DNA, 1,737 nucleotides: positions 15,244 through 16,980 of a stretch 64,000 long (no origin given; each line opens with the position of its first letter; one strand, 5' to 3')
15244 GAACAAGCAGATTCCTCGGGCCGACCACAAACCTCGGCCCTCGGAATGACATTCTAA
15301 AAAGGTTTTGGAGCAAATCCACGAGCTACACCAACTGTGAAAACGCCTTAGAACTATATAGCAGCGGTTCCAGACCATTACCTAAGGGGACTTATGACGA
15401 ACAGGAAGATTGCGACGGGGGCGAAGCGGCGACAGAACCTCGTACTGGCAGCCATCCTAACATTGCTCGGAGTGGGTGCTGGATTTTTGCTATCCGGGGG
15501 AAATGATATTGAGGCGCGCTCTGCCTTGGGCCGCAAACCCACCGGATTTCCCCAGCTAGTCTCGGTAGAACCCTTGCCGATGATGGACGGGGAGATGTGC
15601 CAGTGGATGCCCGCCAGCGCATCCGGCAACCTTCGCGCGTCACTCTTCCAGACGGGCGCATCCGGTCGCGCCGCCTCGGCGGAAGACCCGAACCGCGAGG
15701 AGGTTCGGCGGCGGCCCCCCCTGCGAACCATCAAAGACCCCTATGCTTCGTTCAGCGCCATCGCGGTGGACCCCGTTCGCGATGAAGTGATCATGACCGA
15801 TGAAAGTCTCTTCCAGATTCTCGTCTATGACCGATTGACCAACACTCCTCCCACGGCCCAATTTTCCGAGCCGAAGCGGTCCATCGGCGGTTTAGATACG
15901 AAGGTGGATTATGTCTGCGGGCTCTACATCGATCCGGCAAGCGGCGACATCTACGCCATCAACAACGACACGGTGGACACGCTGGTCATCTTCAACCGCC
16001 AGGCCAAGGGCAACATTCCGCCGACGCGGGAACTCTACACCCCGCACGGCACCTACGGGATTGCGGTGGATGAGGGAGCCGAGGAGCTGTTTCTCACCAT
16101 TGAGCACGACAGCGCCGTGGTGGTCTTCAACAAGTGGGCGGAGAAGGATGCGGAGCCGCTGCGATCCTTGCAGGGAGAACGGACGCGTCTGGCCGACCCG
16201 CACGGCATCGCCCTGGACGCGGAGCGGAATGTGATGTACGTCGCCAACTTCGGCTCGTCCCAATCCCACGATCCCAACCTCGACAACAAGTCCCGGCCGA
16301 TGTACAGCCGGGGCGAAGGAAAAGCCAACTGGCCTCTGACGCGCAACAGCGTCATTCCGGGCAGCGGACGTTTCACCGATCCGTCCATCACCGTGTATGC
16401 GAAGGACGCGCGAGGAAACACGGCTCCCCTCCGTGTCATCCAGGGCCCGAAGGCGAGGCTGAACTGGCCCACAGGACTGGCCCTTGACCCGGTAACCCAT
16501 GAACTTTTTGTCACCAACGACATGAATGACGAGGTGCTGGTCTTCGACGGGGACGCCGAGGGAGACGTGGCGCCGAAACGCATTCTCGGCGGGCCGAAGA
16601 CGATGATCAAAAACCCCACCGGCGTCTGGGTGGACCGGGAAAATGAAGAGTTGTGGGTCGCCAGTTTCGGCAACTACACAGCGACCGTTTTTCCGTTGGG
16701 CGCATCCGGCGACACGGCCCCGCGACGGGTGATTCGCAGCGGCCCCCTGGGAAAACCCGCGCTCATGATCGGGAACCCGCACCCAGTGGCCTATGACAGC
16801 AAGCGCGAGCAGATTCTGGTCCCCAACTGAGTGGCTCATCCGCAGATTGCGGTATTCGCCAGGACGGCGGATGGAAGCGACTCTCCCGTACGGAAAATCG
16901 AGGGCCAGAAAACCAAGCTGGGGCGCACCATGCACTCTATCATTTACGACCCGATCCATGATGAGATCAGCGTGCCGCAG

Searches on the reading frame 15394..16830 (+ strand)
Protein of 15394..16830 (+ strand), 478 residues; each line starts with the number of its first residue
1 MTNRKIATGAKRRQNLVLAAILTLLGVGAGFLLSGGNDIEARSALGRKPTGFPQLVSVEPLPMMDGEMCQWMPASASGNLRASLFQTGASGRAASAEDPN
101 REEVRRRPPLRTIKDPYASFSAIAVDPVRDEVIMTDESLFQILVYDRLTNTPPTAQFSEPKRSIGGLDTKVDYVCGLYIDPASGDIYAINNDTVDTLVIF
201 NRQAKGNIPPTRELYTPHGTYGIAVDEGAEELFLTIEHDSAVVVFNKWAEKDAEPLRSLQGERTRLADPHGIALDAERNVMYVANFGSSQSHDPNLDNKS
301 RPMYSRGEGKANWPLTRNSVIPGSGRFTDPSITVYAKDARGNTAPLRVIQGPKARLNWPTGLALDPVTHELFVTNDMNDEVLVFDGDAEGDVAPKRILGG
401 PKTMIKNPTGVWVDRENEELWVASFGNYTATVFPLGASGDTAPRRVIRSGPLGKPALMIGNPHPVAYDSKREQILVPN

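Call 6: search_protein_families(library=pfam, proteins=[window:15394-16830:+])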
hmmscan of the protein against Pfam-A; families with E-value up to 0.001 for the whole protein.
window:15394-16830:+ (478 aa): 3 families
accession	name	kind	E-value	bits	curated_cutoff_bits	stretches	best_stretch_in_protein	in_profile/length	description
PF01436.27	NHL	-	1.6e-05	25.1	20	0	266-289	1-23/28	NHL repeat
PF08450.18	SGL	-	3.5e-05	24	26.3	1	354-432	131-209/246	SMP-30/Gluconolactonase/LRE-like region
PF10282.15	Lactonase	-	3.5e-05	23.6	21.7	0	331-451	12-133/344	Lactonase, 7-bladed beta-propeller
